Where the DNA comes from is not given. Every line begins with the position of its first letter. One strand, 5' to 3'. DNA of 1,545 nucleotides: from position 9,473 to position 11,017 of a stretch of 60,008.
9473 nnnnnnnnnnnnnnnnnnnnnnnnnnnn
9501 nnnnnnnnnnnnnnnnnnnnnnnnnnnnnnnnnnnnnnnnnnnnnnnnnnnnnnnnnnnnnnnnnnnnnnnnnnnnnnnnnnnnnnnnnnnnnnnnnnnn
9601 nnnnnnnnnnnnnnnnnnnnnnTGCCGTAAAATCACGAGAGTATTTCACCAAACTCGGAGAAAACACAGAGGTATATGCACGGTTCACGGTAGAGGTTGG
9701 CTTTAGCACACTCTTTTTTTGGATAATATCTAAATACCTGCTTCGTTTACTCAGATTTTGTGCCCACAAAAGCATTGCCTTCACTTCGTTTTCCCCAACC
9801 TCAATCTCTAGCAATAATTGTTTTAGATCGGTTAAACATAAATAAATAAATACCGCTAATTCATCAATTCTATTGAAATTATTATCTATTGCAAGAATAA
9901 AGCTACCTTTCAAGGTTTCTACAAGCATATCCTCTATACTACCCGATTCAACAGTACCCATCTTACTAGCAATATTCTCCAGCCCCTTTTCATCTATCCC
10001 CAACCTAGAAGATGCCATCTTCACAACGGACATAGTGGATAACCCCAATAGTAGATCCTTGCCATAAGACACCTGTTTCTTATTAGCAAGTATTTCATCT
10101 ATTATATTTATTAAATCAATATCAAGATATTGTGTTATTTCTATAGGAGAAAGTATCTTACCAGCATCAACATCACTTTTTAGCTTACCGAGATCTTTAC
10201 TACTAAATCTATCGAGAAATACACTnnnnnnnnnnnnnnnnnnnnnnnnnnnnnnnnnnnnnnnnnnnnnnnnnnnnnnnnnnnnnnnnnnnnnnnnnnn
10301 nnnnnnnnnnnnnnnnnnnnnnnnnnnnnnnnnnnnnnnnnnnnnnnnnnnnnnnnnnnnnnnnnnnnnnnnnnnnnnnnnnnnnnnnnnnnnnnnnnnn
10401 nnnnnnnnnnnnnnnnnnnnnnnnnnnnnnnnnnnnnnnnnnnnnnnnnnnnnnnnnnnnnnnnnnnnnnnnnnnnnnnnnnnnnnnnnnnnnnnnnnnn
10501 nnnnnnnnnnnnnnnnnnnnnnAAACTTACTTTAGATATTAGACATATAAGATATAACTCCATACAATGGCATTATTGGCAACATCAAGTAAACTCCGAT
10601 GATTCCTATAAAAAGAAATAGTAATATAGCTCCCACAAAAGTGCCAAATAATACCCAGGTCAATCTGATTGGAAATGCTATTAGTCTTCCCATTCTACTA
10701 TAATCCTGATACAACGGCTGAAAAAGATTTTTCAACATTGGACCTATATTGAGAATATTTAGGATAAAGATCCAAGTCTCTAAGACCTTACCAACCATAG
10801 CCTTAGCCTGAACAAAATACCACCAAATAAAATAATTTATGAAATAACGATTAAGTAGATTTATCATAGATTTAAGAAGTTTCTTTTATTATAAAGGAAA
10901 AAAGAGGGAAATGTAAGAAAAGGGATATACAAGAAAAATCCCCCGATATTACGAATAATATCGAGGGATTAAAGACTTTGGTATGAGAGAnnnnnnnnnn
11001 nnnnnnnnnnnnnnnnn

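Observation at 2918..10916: Clp/Hsp100-led operon carrying eight VirB2/TrbC-like 'pilin' paralogs with cysteine-rich ectodomains: candidate undescribed surface-filament or display system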

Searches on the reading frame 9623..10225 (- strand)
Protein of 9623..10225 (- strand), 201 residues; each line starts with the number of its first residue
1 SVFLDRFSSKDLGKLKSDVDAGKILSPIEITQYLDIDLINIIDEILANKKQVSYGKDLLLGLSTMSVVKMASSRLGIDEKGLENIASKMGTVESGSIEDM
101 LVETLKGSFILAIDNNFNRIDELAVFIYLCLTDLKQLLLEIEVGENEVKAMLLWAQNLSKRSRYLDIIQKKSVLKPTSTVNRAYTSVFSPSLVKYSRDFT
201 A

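Call 77: search_solved_structures(query=A4, max_evalue=1)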
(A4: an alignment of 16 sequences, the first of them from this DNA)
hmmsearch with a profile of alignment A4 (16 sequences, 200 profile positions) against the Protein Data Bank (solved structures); distinct sequences matched with E-value up to 1: 38.
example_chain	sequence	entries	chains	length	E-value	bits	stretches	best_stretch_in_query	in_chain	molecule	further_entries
2y1q_A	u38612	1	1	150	0.0026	20.7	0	69-146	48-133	NEGATIVE REGULATOR OF GENETIC COMPETENCE CLPC/MECB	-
2k77_A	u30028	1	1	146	0.0033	20.3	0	69-146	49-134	Negative regulator of genetic competence clpC/mecB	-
2y1r_A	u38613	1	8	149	0.0038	20.2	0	69-146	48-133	NEGATIVE REGULATOR OF GENETIC COMPETENCE CLPC/MECB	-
8b3s_Z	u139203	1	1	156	0.004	20.1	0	69-146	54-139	ATP-dependent Clp protease ATP-binding subunit ClpC / Negative regulator of tic competence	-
5hbn_A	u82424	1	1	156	0.0045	19.9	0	69-146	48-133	Negative regulator of genetic competence ClpC/MecB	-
6emw_F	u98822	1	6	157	0.0095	18.9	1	99-147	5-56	ATP-dependent Clp protease ATP-binding subunit ClpC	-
8otk_A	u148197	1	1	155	0.011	18.6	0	69-146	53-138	ATP-dependent Clp protease ATP-binding subunit ClpC / Negative regulator of tic competence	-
4p15_A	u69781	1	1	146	0.031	17.2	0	96-148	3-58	Bacillus lehensis ClpC N-terminal domain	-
3pxg_A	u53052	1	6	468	0.033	17.1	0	69-146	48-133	Negative regulator of genetic competence ClpC/MecB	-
4iod_B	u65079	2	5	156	0.033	17.1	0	94-150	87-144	Malarial CLP B2 atpase/HSP101 protein | MALARIAL CLPB2 ATPASE/HSP101 PROTEIN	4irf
3j3s_A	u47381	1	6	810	0.034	17.1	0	68-146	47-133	Negative regulator of genetic competence ClpC/MecB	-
3j3r_A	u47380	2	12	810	0.034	17.1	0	68-146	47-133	Negative regulator of genetic competence ClpC/MecB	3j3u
3j3t_A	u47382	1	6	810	0.034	17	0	68-146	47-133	Negative regulator of genetic competence ClpC/MecB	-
7abr_A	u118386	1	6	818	0.035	17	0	68-146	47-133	Negative regulator of genetic competence ClpC/MecB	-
9p2p_A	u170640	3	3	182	0.052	16.4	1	51-137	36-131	ATP-dependent Clp protease ATP-binding subunit ClpC2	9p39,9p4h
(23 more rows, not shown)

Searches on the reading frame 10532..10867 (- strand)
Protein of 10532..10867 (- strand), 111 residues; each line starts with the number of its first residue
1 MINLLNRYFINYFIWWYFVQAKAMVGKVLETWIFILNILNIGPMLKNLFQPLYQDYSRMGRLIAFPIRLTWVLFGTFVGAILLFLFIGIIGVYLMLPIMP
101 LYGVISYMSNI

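Call 3: search_protein_families(library=pfam, proteins=[window:10532-10867:-], max_evalue=1)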
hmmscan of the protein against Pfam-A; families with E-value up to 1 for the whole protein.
window:10532-10867:- (111 aa): 0 families

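Call 30: search_protein_families(library=ncbifam, proteins=[window:10532-10867:-], max_evalue=0.01)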
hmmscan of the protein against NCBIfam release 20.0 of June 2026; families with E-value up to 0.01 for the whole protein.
window:10532-10867:- (111 aa): 1 family
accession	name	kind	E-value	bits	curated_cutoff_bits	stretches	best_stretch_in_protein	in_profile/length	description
NF004479.0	PRK05815.1-4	equivalog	0.00029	20.2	268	1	42-94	178-230/238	F0F1 ATP synthase subunit A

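Call 51: search_protein_representatives(protein=window:10532-10867:-)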
Query: 111 residues. Proteins with E-value up to 0.001 (for the whole library): 75; up to 1e-10: 13; up to 1e-30: 1. The best 75 are listed.
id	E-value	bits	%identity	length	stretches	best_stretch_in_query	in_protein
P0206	2.7e-37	144.1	71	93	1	20-111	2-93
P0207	1.3e-18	83.9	45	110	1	6-103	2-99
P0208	1.0e-17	81.0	34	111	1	2-104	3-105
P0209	2.2e-17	79.9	40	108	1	7-106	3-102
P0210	7.8e-17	78.1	41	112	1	4-105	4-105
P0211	5.2e-16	75.5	33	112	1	1-109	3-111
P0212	1.7e-13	67.3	37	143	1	4-107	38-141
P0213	4.4e-13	66.0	44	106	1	3-70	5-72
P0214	9.2e-13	65.0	37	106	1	5-105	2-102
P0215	6.3e-12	62.3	36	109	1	6-110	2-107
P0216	1.7e-11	60.9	34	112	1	7-105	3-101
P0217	6.3e-11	59.1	30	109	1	8-105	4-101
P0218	8.2e-11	58.7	37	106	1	5-107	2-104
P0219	2.6e-10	57.1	36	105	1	6-105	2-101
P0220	6.3e-10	55.9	43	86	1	33-108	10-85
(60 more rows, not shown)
